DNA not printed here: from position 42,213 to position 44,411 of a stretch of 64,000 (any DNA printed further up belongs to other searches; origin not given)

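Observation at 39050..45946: Accessory island: rmuC, two tandem diverged SF2 helicases with repeat-array tails, a hypothetical and a DnaQ-like exonuclease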

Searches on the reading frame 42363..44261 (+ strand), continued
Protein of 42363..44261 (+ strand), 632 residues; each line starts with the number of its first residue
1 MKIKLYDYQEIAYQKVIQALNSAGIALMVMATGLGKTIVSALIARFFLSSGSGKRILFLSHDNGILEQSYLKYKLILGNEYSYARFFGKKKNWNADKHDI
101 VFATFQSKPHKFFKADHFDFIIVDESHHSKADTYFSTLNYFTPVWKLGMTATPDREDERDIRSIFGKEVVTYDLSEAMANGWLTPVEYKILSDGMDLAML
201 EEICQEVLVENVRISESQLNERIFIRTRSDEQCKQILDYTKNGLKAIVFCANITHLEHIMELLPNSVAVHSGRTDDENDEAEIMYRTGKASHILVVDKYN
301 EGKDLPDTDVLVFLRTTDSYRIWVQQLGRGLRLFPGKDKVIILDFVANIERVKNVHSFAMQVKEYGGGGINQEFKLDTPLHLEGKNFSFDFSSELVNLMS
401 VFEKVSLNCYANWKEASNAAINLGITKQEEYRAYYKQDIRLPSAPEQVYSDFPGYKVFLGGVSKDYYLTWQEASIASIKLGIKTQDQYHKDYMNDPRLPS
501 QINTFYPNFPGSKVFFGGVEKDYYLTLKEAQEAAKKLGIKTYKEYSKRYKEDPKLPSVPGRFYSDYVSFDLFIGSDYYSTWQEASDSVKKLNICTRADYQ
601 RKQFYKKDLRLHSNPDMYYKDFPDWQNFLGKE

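Call 24: find_related_loci(query=A3, collection=genome_contigs, flank=10000)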
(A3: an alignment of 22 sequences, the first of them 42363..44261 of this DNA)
Query A3 (632 aa) in genome_contigs; peptide patterns used: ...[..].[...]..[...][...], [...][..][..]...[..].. (x = any residue, [..] = any of these).
600 stretches matched a pattern (row limit reached: there are more); 336 encode a relative of the query (tblastn E <= 1e-3); the best 80 are kept; 80 distinct loci.
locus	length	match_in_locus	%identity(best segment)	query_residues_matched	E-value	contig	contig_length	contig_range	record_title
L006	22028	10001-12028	43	3-630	7e-153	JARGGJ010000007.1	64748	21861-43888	MAG: Patescibacteria group bacterium isolate C14-29 NODE_7_length_64748_cov_8.241901, whole genome shotgun sequence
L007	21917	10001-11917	39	1-632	1e-136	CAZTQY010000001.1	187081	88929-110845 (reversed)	MAG TPA_asm: uncultured Candidatus Saccharibacteria bacterium isolate SRP285395_co2_142 genome assembly, contig: NODE_66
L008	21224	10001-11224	45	5-413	8e-105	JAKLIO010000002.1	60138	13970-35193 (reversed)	MAG: Patescibacteria group bacterium isolate RA.bin89 RA.bin89_2, whole genome shotgun sequence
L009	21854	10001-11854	35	26-631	8e-103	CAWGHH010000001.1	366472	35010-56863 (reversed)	MAG: Candidatus Uhrbacteria bacterium isolate MFD02832.bin.1.179 genome assembly, contig: contig_12219, whole genome sho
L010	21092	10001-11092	40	3-358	8e-76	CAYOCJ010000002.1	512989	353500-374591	MAG TPA_asm: uncultured Gammaproteobacteria bacterium isolate SRP273308_co1_350 genome assembly, contig: NODE_8_length_5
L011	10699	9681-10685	41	26-364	6e-74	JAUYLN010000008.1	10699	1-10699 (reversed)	MAG: bacterium isolate C24_metabat.bin.36 C24_k141_302355, whole genome shotgun sequence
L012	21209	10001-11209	36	3-410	7e-73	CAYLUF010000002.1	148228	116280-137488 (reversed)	MAG TPA_asm: uncultured Candidatus Saccharibacteria bacterium isolate binchicken_co173_139 genome assembly, contig: NODE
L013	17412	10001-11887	36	15-632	1e-112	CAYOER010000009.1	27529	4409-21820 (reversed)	MAG TPA_asm: uncultured Candidatus Saccharibacteria bacterium isolate SRP062349_co2_94 genome assembly, contig: NODE_962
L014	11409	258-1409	38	8-390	8e-73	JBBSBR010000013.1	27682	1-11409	MAG: Candidatus Saccharimonadia bacterium isolate La6_metabat2.164 La6_metabat2.164_K_702135_L_27682_cov_30.2789, whole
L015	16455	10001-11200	38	6-403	5e-72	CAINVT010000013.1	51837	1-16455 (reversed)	uncultured bacterium isolate C24_bin-1043 genome assembly, contig: bin-1043:13/73, whole genome shotgun sequence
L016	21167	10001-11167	39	3-380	6e-70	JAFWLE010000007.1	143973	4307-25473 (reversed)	Candidatus Saccharibacteria bacterium isolate RGIG5840 Sheep_Jejunum-1__c1174, whole genome shotgun sequence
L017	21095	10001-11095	39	4-367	1e-68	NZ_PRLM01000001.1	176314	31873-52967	Candidatus Nanosyncoccus alces strain TM7_G3_2_Rum_HOT_351B G3RUM_1, whole genome shotgun sequence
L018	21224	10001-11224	36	2-404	1e-68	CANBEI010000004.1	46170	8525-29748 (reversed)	MAG TPA_asm: uncultured Candidatus Saccharibacteria bacterium isolate SRR15429269_bin.8_metawrap_v1.3_MAG genome assembl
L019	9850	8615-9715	38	3-367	2e-67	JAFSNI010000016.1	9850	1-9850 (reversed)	Candidatus Saccharibacteria bacterium isolate RGIG3299 Goat_Reticulum-4__c311718, whole genome shotgun sequence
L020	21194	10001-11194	36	27-421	1e-66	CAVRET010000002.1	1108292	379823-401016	MAG: uncultured bacterium isolate MFD04463.bin.1.58 genome assembly, contig: contig_10051, whole genome shotgun sequence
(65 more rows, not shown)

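Call 30: find_encoding_contigs(protein=P0050, flank=10000, max_places=1)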
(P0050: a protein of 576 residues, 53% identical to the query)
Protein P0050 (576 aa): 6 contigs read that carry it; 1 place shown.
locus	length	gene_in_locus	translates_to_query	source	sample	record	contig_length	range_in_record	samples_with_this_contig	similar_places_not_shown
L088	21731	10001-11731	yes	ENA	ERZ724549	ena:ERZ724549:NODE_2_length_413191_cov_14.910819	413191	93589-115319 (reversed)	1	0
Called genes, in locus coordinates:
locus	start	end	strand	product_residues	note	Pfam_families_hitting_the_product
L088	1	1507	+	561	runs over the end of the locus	PF21922:PBP_dimer_2 (faint), PF03717:PBP_dimer, PF00905:Transpeptidase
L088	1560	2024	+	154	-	PF03449:GreA_GreB_N, PF01272:GreA_GreB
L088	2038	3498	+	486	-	PF01336:tRNA_anti-codon, PF00152:tRNA-synt_2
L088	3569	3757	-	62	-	-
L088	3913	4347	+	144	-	PF02381:MraZ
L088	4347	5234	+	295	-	PF01795:Methyltransf_5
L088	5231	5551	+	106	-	-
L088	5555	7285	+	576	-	PF03717:PBP_dimer, PF00905:Transpeptidase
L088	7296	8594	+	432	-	PF08245:Mur_ligase_M, PF02875:Mur_ligase_C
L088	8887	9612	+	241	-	-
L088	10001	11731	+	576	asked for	PF00176:SNF2-rel_dom (faint), PF00270:DEAD, PF04851:ResIII, PF18766:SWI2_SNF2, PF00271:Helicase_C (weak), PF14882:INT_rpt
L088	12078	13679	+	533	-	PF00239:Resolvase, PF07508:Recombinase, PF13408:Zn_ribbon_recom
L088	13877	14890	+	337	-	PF00022:Actin, PF06723:MreB_Mbl, PF00012:HSP70, PF14450:FtsA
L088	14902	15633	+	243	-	PF13177:DNA_pol3_delta2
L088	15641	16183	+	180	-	PF01765:RRF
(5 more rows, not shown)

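Call 41: find_encoding_contigs(protein=P0020, flank=10000, max_places=1)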
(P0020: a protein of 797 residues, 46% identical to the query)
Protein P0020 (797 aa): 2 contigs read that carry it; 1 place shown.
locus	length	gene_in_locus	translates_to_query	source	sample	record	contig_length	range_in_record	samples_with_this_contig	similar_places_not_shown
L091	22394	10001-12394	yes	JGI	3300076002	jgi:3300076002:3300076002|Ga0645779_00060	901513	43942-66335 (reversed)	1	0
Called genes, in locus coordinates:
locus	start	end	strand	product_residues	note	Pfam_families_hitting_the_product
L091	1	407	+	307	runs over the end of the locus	PF14022:DUF4238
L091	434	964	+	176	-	-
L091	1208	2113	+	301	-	-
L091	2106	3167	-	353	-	PF01555:N6_N4_Mtase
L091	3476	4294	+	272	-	PF01555:N6_N4_Mtase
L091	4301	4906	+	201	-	-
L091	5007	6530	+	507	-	-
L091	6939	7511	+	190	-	PF00574:CLP_protease (faint), PF25145:NfeD1b_N, PF01343:Peptidase_S49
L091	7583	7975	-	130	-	-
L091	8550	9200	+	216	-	PF00702:Hydrolase, PF12710:HAD, PF13419:HAD_2, PF13242:Hydrolase_like (weak)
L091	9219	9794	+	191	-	PF10648:Gmad2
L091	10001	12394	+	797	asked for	PF00270:DEAD, PF04851:ResIII, PF18766:SWI2_SNF2, PF00271:Helicase_C, PF14882:INT_rpt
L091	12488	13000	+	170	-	PF06414:Zeta_toxin, PF13671:AAA_33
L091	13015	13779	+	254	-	PF12146:Hydrolase_4, PF20408:Abhydrolase_11 (faint), PF00561:Abhydrolase_1, PF12697:Abhydrolase_6 (weak), PF02129:Peptidase_S15 (weak), PF00326:Peptidase_S9, PF10142:PhoPQ_related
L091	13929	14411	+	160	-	PF00583:Acetyltransf_1, PF13508:Acetyltransf_7 (weak), PF14542:Acetyltransf_CG (faint)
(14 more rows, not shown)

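Call 67: find_related_loci(query=A3, collection=viral_contigs, flank=8000)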
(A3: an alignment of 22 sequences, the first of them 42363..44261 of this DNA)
Query A3 (632 aa) in viral_contigs; peptide patterns used: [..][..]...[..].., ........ (x = any residue, [..] = any of these).
600 stretches matched a pattern (row limit reached: there are more); 570 encode a relative of the query (tblastn E <= 1e-3); the best 80 are kept; 80 distinct loci.
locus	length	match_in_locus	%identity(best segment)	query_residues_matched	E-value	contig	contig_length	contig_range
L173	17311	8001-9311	36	3-428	3e-62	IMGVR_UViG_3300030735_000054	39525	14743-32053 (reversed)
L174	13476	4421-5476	33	4-355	3e-48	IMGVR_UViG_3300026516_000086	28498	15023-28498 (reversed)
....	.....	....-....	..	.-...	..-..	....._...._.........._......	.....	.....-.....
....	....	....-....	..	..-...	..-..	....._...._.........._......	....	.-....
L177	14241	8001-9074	33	8-351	2e-42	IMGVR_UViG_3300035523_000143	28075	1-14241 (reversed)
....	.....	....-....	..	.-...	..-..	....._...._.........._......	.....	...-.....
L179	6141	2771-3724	31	1-347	2e-40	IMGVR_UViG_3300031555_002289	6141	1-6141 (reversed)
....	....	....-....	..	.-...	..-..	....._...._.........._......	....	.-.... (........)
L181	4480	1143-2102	30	27-360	2e-38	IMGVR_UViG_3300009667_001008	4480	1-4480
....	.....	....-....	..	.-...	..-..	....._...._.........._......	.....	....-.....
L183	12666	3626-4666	33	17-360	3e-45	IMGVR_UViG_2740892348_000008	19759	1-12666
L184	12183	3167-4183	29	3-346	2e-36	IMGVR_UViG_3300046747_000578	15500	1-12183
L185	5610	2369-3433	30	2-364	2e-35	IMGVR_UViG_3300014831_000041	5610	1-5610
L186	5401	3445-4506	30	2-363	1e-35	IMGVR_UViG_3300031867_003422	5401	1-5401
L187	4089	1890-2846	30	5-346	1e-35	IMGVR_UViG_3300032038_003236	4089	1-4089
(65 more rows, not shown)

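Call 75: search_solved_structures(query=window:42363-44261:+, max_evalue=0.001)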
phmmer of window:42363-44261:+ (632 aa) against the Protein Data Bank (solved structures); distinct sequences matched with E-value up to 0.001: 17.
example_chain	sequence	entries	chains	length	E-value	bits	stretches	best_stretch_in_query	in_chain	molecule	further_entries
7clg_A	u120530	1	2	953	3.1e-36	128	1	24-350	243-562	Putative helicase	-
3h1t_A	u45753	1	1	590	7.5e-22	80.5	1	8-268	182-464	Type I site-specific restriction-modification system, R (Restriction) subunit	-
6jde_B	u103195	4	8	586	3.6e-21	78.3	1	24-348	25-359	Putative DNA repair helicase RadD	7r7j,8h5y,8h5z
6p66_A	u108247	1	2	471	2.1e-12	49.3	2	245-347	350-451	DNA repair protein RAD25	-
2fwr_A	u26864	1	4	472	2.1e-12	49.3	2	245-347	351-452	DNA repair protein RAD25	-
6p4f_A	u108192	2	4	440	1.5e-09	39.9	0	115-184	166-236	DNA-dependent ATPase XPBII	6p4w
5tnu_A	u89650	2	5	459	1.7e-09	39.7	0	115-184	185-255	DNA-dependent ATPase XPBII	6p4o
1wp9_A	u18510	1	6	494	5.2e-06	28.2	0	11-67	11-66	ATP-dependent RNA helicase, putative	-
2fzl_A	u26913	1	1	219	1.1e-05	27.1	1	233-346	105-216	DNA repair protein RAD25, XPB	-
2fz4_A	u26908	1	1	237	0.00025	22.7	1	2-159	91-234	DNA repair protein RAD25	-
5of4_A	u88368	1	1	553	0.00036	22.1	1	111-336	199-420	TFIIH basal transcription factor complex helicase XPB subunit,XPB,TFIIH basal transcriptio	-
6nmi_A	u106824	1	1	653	0.00052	21.6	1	111-336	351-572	General transcription and DNA repair factor IIH helicase subunit XPB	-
5fmf_1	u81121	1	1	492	0.00057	21.4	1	110-339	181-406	DNA REPAIR HELICASE RAD25, SSL2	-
8bvw_0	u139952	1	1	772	0.00073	21.1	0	111-336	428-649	General transcription and DNA repair factor IIH helicase subunit XPB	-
29vf_0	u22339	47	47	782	0.00075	21.1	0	111-336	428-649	General transcription and DNA repair factor IIH helicase subunit XPB | TFIIH basal transcription factor complex helicase XPB subunit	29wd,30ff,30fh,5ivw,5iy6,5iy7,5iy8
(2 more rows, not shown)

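Call 86: search_protein_families(library=phrogs, proteins=[window:42363-44261:+], max_evalue=0.001)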
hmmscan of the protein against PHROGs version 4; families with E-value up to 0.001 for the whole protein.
window:42363-44261:+ (632 aa): 7 families
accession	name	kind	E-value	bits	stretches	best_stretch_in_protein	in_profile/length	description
phrog_16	-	DNA, RNA and nucleotide metabolism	5.7e-71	241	1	1-600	269-738/986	DNA helicase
phrog_16694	-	unknown function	3.3e-27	95.9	1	4-354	274-683/1010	-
phrog_9690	-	DNA, RNA and nucleotide metabolism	2.8e-15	57.2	1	89-351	14-274/306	DNA helicase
phrog_62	-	DNA, RNA and nucleotide metabolism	9.8e-11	40.8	1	1-153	693-849/1881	DNA helicase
phrog_16259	-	DNA, RNA and nucleotide metabolism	6.6e-07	29.9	1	2-137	115-244/330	DNA helicase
phrog_32711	-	unknown function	1.3e-06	27.6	1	121-339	221-445/956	-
phrog_3830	-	unknown function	3.4e-05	23.2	1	120-209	400-489/1032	-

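Call 98: find_encoding_contigs(protein=P0014, flank=10000, max_places=1)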
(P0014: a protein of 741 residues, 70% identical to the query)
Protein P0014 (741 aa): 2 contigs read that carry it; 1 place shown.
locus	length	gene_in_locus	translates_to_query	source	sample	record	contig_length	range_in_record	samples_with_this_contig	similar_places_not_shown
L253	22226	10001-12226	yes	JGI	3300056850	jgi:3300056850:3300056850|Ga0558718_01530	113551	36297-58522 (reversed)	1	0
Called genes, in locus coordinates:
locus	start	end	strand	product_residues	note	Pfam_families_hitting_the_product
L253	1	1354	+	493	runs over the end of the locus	PF01336:tRNA_anti-codon, PF00152:tRNA-synt_2, PF01409:tRNA-synt_2d (faint)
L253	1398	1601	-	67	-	-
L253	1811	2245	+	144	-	PF02381:MraZ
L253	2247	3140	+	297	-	PF01209:Ubie_methyltran (faint), PF01795:Methyltransf_5, PF13847:Methyltransf_31 (faint), PF13649:Methyltransf_25 (faint)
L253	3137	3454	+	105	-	-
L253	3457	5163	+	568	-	PF03717:PBP_dimer (weak), PF00905:Transpeptidase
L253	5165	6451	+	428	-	PF08245:Mur_ligase_M, PF02875:Mur_ligase_C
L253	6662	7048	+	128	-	-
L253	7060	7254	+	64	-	-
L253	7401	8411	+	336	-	PF13793:Pribosyltran_N, PF00156:Pribosyltran, PF14572:Pribosyl_synth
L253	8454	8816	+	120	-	-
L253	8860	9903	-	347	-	PF02646:RmuC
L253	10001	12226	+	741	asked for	PF00270:DEAD (weak), PF04851:ResIII, PF18766:SWI2_SNF2, PF00271:Helicase_C (weak)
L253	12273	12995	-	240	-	PF00929:RNase_T, PF01612:DNA_pol_A_exo1, PF20600:ExoX-like_C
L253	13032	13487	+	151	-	PF09424:YqeY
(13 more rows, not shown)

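Call 101: find_encoding_contigs(protein=P0058, flank=8000, max_places=1)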
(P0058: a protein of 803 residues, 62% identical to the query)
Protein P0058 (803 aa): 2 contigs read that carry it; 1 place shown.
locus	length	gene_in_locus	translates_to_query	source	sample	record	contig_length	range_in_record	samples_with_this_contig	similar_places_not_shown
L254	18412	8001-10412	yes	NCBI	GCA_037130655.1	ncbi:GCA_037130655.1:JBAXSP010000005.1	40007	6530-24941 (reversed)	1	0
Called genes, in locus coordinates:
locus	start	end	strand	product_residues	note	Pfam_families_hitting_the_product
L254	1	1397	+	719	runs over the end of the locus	PF00009:GTP_EFTU, PF03144:GTP_EFTU_D2, PF22042:EF-G_D2, PF14492:EFG_III, PF16658:RF3_C (weak), PF03764:EFG_IV, PF00679:EFG_C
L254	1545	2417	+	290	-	PF01553:Acyltransferase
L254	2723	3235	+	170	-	PF00156:Pribosyltran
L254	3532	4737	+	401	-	PF00009:GTP_EFTU, PF03144:GTP_EFTU_D2, PF03143:GTP_EFTU_D3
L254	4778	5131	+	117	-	PF00338:Ribosomal_S10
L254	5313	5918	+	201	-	PF00297:Ribosomal_L3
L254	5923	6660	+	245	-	PF00573:Ribosomal_L4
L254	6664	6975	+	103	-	PF00276:Ribosomal_L23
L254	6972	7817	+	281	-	PF00181:Ribosomal_L2_N, PF03947:Ribosomal_L2_C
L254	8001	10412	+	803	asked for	PF00270:DEAD (weak), PF04851:ResIII, PF18766:SWI2_SNF2, PF00271:Helicase_C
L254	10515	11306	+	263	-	PF00730:HhH-GPD, PF00633:HHH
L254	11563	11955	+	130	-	PF00203:Ribosomal_S19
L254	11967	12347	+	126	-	PF00237:Ribosomal_L22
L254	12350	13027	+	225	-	PF07650:KH_2, PF00189:Ribosomal_S3_C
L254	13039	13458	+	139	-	PF00252:Ribosomal_L16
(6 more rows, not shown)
